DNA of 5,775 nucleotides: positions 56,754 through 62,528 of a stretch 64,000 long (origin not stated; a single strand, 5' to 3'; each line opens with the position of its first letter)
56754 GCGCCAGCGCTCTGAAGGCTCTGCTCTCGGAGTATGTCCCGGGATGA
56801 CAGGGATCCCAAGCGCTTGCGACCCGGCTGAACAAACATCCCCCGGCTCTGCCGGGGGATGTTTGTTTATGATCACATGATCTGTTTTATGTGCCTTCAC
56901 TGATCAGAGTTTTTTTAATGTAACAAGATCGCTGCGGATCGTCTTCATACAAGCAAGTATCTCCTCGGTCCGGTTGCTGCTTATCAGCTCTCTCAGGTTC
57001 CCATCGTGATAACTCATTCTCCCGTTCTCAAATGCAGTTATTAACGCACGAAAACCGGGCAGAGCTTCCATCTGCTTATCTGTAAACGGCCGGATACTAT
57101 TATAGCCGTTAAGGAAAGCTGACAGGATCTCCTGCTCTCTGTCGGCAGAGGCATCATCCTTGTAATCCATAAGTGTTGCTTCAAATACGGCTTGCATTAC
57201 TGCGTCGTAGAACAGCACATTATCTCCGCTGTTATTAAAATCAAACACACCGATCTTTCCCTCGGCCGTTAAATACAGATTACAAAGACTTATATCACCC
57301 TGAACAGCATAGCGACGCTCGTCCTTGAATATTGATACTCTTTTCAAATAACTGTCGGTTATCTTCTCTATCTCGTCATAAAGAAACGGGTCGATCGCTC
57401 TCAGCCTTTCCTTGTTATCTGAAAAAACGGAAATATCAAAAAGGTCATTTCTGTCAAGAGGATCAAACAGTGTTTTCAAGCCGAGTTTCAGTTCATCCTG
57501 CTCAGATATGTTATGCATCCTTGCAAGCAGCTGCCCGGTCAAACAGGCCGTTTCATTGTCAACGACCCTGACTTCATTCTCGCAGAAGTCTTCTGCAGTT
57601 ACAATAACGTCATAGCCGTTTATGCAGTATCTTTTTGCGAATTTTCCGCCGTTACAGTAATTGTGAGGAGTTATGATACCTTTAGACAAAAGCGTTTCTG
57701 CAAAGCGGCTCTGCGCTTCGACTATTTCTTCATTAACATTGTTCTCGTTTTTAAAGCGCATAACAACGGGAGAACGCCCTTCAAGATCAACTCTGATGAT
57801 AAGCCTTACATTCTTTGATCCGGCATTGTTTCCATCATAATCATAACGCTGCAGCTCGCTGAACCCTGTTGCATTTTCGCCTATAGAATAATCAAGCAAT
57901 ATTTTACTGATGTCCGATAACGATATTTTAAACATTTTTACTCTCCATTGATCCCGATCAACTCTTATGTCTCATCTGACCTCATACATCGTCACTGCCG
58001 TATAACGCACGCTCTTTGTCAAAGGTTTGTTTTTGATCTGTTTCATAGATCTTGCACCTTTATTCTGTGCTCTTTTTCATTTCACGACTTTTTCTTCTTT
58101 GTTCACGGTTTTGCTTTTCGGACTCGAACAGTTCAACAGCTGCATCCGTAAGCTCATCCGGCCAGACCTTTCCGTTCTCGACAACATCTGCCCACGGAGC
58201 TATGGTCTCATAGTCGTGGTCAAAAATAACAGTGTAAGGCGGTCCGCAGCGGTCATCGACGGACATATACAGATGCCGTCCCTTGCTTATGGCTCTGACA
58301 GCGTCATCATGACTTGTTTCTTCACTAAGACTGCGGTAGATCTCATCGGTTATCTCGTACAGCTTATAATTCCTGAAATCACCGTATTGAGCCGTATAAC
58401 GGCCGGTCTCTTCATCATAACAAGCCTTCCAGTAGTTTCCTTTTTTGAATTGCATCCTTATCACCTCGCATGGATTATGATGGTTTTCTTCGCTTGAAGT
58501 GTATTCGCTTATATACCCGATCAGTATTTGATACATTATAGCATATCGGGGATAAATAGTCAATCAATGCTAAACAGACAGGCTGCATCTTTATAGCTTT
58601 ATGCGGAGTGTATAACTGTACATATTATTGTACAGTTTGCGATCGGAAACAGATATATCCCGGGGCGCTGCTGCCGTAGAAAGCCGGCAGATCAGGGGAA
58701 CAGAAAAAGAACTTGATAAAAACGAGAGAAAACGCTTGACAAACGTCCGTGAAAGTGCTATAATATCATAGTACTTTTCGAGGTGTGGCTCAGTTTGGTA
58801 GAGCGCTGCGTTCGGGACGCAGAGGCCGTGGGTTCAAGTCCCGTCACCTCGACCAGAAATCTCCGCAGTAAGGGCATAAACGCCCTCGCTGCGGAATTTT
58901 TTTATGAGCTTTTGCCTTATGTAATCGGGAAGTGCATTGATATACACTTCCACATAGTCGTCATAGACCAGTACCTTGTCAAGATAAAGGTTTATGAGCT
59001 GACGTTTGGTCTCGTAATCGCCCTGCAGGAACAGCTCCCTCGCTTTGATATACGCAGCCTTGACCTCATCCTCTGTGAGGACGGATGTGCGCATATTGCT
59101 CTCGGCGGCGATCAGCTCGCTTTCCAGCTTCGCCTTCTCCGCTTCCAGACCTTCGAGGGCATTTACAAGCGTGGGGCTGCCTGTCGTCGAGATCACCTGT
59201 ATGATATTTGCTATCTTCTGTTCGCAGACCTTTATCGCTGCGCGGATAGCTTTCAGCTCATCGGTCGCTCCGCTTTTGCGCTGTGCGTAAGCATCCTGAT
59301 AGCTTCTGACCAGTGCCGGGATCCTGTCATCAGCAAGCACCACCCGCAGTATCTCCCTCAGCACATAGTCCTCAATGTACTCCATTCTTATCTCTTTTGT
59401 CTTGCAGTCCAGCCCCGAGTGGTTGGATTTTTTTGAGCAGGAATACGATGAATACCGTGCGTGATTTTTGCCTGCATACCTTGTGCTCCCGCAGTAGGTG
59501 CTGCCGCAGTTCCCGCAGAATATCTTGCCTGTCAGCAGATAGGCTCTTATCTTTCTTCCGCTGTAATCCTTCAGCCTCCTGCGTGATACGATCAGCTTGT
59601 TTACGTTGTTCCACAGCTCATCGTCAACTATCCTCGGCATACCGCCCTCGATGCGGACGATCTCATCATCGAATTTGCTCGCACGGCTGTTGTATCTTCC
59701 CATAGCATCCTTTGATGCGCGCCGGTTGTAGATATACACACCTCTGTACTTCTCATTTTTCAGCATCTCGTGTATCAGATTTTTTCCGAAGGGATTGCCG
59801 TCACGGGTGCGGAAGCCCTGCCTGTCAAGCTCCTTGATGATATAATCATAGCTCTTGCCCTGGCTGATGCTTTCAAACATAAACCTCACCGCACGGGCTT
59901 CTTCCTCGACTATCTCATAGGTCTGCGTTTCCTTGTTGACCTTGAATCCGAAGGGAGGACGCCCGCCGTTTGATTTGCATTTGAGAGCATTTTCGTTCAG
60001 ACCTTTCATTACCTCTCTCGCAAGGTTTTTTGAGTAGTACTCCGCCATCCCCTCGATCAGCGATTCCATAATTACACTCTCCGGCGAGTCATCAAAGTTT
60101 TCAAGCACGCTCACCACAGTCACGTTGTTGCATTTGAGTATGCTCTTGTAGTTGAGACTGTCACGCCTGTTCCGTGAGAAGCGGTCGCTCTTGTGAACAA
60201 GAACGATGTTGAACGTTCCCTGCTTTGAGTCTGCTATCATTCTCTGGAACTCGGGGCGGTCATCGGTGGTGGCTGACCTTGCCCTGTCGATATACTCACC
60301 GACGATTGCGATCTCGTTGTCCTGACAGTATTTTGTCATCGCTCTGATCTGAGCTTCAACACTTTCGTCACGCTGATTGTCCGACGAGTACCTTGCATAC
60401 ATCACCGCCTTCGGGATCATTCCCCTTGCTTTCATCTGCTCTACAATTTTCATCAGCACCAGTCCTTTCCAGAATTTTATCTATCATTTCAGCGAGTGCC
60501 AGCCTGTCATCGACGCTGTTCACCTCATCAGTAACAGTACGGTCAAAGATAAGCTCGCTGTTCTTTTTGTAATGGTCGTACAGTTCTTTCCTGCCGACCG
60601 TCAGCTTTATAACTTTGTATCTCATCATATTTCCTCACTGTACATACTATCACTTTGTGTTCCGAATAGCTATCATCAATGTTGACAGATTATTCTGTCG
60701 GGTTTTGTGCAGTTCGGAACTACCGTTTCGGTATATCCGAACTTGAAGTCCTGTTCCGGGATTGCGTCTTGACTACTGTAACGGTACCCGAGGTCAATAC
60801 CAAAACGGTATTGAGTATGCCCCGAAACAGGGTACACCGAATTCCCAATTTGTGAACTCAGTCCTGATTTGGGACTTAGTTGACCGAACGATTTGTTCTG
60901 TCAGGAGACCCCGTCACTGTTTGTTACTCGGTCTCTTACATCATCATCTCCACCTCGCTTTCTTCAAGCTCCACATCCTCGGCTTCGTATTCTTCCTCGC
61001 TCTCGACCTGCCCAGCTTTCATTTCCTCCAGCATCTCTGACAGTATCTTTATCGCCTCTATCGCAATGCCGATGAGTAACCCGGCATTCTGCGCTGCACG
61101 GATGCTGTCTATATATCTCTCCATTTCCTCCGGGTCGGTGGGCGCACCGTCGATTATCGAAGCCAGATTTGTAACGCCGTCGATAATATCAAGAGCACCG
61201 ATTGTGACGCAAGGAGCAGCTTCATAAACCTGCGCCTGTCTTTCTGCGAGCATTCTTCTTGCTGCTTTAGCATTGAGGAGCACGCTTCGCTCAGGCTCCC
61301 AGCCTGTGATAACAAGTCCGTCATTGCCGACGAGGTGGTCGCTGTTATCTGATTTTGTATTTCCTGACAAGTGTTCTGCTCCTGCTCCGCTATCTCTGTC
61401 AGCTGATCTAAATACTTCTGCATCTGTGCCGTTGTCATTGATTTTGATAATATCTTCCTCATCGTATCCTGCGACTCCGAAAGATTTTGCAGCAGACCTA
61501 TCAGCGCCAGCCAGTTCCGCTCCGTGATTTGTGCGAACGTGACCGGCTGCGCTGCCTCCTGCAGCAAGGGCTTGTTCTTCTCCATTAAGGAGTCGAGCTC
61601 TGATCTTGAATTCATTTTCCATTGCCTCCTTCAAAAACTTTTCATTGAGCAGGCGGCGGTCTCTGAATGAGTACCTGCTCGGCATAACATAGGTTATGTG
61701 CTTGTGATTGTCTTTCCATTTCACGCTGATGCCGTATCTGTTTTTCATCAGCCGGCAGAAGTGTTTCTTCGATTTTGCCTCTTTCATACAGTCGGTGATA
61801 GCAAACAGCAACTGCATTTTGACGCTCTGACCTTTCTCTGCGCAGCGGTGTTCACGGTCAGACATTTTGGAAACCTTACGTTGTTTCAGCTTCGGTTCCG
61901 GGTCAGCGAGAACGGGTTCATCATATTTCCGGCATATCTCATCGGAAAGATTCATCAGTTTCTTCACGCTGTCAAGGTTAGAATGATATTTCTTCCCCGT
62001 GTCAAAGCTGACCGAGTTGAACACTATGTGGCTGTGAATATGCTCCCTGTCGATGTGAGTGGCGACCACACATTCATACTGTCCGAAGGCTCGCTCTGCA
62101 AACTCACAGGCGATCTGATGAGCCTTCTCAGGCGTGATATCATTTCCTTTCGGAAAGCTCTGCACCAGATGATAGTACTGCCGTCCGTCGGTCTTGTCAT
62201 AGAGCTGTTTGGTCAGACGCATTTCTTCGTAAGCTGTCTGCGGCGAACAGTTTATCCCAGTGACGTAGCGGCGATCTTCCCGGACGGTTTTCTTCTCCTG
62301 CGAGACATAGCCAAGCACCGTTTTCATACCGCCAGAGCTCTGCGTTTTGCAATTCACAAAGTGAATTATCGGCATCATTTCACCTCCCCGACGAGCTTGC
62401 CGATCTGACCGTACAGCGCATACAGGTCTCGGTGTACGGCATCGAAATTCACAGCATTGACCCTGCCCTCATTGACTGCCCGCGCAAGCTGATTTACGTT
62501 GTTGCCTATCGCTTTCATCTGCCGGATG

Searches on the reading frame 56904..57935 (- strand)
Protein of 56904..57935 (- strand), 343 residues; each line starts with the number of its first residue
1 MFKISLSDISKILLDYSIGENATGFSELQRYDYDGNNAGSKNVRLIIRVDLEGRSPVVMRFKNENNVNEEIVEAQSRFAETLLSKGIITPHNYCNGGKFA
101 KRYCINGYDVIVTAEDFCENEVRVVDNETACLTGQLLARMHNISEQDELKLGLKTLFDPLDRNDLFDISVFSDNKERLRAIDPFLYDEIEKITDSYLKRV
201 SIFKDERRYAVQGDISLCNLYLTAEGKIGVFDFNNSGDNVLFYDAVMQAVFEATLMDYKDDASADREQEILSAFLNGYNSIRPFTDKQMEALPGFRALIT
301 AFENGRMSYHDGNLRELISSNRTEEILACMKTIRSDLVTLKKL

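Call 18: search_protein_families(library=pfam, proteins=[window:56904-57935:-], max_evalue=0.001)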
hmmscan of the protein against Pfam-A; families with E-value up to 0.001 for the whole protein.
window:56904-57935:- (343 aa): 1 family
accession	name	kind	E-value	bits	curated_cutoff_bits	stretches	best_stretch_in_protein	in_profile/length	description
PF01636.29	APH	-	0.00017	21.9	23.2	1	125-282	92-237/239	Phosphotransferase enzyme family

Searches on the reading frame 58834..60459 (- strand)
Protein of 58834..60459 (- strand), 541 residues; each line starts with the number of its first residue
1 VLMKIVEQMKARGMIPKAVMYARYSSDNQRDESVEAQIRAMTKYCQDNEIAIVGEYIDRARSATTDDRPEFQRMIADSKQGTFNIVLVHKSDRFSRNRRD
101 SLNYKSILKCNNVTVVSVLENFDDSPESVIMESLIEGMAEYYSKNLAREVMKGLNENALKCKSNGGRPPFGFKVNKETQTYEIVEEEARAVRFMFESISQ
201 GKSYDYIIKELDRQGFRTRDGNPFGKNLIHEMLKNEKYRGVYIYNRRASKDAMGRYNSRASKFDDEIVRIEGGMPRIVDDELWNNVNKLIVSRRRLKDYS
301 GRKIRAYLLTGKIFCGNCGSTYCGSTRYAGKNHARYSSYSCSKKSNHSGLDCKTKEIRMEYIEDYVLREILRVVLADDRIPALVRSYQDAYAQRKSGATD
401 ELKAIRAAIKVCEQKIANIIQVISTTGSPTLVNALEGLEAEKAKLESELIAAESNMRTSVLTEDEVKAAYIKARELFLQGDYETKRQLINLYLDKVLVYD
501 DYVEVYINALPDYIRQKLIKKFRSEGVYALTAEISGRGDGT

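Call 47: search_protein_families(library=pfam, proteins=[window:58834-60459:-], max_evalue=0.0001)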
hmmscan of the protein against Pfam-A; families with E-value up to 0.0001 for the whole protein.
window:58834-60459:- (541 aa): 3 families
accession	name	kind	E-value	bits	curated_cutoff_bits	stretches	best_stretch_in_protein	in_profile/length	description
PF00239.26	Resolvase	-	1.2e-29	103.7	23.3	1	18-158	1-140/145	Resolvase, N terminal domain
PF07508.19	Recombinase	-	1.8e-18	67.1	21.1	1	185-290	1-99/102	Recombinase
PF13408.12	Zn_ribbon_recom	-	8.7e-12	45.7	25.3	1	308-370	1-57/58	Recombinase zinc beta ribbon domain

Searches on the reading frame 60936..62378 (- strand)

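Call 47: search_protein_families(library=pfam, proteins=[window:60936-62378:-], max_evalue=0.0001)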
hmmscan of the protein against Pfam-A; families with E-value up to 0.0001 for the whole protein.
window:60936-62378:- (480 aa): 1 family
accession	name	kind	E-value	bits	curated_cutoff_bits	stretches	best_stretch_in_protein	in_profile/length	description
PF03432.20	Relaxase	-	9e-43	146.1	24.6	1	24-152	1-130/132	MobA/VirD2-like, nuclease domain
